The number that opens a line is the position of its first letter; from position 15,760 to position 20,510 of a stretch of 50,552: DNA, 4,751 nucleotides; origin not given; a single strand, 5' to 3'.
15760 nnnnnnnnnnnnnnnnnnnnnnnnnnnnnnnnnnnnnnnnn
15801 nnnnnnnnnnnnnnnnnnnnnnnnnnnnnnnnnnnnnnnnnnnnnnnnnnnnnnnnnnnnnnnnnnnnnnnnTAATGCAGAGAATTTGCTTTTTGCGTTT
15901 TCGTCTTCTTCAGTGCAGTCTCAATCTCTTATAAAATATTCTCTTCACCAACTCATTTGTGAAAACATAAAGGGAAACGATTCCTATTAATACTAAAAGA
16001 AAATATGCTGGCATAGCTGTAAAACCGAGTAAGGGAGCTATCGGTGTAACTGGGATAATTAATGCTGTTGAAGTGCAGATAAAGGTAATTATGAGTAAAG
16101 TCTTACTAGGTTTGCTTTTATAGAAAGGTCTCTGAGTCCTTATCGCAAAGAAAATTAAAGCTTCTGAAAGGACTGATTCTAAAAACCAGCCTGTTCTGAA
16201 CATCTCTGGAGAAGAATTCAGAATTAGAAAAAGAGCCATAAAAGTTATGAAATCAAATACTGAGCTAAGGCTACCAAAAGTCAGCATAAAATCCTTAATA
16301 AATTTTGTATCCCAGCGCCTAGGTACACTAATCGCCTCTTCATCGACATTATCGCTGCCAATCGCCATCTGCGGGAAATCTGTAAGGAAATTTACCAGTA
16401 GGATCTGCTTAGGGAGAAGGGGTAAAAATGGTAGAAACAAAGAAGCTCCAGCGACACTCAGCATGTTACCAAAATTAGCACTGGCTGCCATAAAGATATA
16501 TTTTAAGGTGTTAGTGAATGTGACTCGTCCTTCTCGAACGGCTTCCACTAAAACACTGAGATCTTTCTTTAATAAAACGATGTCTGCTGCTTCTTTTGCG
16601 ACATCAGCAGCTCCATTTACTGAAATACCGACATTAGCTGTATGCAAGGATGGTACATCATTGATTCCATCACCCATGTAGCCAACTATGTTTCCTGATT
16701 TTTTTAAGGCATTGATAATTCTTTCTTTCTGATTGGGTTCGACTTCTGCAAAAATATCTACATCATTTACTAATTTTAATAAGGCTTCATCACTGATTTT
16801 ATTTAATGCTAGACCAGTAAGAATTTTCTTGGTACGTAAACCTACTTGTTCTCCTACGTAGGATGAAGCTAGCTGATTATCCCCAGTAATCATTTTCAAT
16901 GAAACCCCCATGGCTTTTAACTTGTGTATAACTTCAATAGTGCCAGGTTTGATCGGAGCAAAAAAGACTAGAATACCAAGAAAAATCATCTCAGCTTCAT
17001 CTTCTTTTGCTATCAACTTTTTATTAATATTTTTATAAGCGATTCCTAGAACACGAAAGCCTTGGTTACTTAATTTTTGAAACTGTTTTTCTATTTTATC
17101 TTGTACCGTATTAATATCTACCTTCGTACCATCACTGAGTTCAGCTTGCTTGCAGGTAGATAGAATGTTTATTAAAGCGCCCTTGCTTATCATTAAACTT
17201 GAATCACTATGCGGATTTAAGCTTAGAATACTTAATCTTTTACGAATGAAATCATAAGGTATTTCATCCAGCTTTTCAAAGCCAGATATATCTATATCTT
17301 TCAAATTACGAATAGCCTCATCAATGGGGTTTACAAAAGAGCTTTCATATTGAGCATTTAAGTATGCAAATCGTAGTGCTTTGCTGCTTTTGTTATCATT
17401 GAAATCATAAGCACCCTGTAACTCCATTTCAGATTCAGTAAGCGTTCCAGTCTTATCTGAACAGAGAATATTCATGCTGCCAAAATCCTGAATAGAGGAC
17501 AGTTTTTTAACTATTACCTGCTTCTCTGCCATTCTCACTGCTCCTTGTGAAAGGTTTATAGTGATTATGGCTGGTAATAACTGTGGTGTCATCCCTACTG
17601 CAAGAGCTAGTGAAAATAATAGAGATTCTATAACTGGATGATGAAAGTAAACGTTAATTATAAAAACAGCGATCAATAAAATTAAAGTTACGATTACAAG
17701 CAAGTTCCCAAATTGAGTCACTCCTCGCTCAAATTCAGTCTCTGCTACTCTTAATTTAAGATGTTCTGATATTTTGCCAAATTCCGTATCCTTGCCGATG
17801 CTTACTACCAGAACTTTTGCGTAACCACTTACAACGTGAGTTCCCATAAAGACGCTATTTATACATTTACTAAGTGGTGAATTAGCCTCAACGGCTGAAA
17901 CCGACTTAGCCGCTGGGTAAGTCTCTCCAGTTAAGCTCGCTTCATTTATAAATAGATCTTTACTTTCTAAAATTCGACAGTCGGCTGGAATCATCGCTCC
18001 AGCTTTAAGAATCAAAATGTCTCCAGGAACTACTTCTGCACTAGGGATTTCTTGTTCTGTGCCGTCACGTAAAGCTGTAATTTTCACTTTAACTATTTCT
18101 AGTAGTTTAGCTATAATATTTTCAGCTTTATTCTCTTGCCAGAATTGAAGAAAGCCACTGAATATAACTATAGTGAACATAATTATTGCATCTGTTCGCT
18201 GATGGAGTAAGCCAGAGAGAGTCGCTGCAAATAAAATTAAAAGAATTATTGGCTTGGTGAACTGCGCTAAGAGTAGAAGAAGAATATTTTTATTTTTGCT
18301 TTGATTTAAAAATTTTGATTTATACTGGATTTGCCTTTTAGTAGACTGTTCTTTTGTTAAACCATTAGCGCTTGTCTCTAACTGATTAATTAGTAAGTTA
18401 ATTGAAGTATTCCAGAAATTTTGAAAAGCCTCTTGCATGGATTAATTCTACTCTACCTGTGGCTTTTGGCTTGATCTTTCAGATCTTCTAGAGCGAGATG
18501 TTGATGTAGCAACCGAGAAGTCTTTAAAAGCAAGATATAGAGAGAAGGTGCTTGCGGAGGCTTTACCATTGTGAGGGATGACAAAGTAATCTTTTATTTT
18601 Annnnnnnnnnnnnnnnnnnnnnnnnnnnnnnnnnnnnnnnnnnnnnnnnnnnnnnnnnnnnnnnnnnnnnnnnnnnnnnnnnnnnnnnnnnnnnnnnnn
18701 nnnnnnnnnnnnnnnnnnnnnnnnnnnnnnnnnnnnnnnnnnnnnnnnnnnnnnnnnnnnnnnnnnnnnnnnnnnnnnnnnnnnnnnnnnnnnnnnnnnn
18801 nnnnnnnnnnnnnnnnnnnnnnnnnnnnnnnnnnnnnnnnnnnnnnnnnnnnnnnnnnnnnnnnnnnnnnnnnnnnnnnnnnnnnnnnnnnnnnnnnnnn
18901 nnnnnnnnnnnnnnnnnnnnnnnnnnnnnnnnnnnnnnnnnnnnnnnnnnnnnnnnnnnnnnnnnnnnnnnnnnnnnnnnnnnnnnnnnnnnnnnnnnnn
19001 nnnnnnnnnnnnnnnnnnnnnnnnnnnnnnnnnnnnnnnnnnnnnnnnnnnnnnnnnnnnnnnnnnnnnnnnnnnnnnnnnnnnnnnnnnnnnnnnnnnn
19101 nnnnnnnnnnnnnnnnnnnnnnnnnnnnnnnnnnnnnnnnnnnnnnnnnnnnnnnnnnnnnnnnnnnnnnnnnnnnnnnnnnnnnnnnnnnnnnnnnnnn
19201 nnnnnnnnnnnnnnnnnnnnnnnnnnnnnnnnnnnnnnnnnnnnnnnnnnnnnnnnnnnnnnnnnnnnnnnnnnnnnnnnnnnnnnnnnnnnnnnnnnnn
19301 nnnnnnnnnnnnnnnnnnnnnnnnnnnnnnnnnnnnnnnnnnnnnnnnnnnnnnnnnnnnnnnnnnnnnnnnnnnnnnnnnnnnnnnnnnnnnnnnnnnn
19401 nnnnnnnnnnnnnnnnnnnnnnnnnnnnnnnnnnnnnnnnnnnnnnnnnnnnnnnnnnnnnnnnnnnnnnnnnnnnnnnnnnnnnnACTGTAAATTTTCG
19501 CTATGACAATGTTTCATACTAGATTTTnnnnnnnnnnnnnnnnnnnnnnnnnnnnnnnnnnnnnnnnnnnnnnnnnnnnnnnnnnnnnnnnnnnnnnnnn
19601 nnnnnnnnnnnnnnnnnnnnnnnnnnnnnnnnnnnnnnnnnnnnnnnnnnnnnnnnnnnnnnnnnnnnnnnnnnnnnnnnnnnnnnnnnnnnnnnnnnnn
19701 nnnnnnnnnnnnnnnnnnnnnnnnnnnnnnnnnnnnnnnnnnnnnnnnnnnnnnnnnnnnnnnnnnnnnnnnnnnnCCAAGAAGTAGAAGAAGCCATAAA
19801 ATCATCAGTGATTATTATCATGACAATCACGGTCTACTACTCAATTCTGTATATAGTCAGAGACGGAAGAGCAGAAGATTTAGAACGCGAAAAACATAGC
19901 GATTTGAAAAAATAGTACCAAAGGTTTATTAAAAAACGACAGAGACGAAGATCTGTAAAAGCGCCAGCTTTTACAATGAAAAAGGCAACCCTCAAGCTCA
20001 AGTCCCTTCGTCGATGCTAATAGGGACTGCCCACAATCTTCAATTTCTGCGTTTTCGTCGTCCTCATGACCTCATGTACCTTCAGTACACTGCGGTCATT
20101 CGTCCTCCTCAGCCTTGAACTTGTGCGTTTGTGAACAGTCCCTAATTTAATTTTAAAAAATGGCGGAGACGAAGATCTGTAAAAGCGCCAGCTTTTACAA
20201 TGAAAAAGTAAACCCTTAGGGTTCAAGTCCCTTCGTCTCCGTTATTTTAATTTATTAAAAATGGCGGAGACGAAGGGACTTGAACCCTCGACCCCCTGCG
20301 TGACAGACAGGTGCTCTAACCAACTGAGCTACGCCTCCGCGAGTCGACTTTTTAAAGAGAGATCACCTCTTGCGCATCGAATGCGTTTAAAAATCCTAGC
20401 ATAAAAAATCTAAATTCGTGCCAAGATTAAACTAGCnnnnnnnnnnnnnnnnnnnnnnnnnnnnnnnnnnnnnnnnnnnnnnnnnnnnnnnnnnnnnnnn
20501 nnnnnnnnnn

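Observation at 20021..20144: Repeat copy whose terminal arms differ in sequence but remain complementary, with a paralogous empty site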

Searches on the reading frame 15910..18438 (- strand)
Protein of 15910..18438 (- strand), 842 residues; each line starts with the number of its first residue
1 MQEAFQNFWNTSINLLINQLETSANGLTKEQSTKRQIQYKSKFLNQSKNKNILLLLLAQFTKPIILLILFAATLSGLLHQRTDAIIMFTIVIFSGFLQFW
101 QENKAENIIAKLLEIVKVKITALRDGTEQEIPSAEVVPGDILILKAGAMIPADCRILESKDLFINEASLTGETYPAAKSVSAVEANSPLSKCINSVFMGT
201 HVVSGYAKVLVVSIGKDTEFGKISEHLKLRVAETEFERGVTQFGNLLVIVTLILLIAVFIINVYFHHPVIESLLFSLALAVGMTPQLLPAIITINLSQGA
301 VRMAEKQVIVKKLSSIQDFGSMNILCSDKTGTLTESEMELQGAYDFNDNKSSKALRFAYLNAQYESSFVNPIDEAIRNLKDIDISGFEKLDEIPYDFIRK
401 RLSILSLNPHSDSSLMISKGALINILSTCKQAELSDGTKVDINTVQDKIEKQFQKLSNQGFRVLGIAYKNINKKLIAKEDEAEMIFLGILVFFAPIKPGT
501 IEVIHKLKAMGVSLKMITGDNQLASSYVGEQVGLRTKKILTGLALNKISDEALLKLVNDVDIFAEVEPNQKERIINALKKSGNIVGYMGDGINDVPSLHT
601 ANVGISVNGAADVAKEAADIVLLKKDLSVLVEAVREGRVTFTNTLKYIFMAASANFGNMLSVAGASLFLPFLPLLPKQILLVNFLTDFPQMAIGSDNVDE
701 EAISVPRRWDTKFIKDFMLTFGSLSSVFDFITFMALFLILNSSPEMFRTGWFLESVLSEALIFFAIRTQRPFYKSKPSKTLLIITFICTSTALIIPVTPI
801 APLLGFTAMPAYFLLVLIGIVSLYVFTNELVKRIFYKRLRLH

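Call 11: search_protein_families(library=pfam, proteins=[window:15910-18438:-])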
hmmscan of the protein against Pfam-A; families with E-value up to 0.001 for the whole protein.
window:15910-18438:- (842 aa): 5 families
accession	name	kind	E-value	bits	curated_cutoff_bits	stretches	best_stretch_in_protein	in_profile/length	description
PF00122.25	E1-E2_ATPase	-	4.6e-48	163.6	28.1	1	117-306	4-181/181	E1-E2 ATPase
PF00689.26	Cation_ATPase_C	-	2.5e-22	79.9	27.3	1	671-834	1-175/175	Cation transporting ATPase, C-terminus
PF00702.32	Hydrolase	-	4.2e-15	57.1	26.4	1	324-601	3-190/191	haloacid dehalogenase-like hydrolase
PF00690.31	Cation_ATPase_N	-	1.4e-08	34.7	20.4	1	9-75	2-69/69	Cation transporter/ATPase, N-terminus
PF13246.12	Cation_ATPase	-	0.00029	21.3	21.7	0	351-431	11-90/91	Cation transport ATPase (P-type)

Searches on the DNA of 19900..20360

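Call 19: search_rna_families(source=window, start=19900, end=20360, threshold=evalue, max_evalue=10)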
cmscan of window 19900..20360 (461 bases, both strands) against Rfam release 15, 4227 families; matches with E-value up to 10: 31.
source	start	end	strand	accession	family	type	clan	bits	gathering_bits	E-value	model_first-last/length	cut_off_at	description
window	20265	20338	-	RF00005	tRNA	Gene; tRNA;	CL00001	68.6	29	5.4e-15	1-71/71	no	tRNA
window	20220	20286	-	RF03572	MIR2109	Gene; miRNA;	-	40.9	100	2.7e-07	1-71/71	no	MIR2109 microRNA precursor family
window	20215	20291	-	RF04096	mir-4433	Gene; miRNA;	-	36.3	77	1.2e-05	1-83/83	no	mir-4433 microRNA precursor family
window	20218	20288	+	RF00984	mir-576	Gene; miRNA;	-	34.7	99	6.6e-06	13-78/90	no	mir-576 microRNA precursor family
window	20218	20288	-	RF03497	MIR5038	Gene; miRNA;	-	33.4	70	8.1e-05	1-75/75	no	MIR5038 microRNA precursor family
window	20209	20293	-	RF04106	mir-1303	Gene; miRNA;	-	33.3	107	0.00012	1-85/85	no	mir-1303 microRNA precursor family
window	20244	20296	+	RF02194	HPnc0260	Gene; antisense;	-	32.1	59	0.13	99-153/156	no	Bacterial antisense RNA HPnc0260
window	20216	20291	-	RF04157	MIR9486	Gene; miRNA;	-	31.9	100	0.00011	1-119/119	no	MIR9486 microRNA precursor family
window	20222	20282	-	RF03788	MIR5304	Gene; miRNA;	-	31.8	75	3.7e-05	1-80/80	no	MIR5304 microRNA precursor family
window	20214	20291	-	RF03861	mir-4484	Gene; miRNA;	-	29.7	90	0.0023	1-89/89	no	mir-4484 microRNA precursor family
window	20217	20286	+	RF03696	mir-4904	Gene; miRNA;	-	27.6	100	0.0033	1-79/79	no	mir-4904 microRNA precursor family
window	20215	20291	-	RF03933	MIR6445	Gene; miRNA;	-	26.3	100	0.0045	1-117/117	no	MIR6445 microRNA precursor family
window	20219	20287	-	RF03351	MIR6020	Gene; miRNA;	-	24.4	118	0.013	1-110/110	no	MIR6020 microRNA precursor family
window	20218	20288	+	RF04139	MIR841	Gene; miRNA;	-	24.1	200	0.009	36-177/212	no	MIR841 microRNA precursor family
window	20222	20285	+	RF04150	MIR2655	Gene; miRNA;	-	24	122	0.13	23-245/267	no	MIR2655 microRNA precursor family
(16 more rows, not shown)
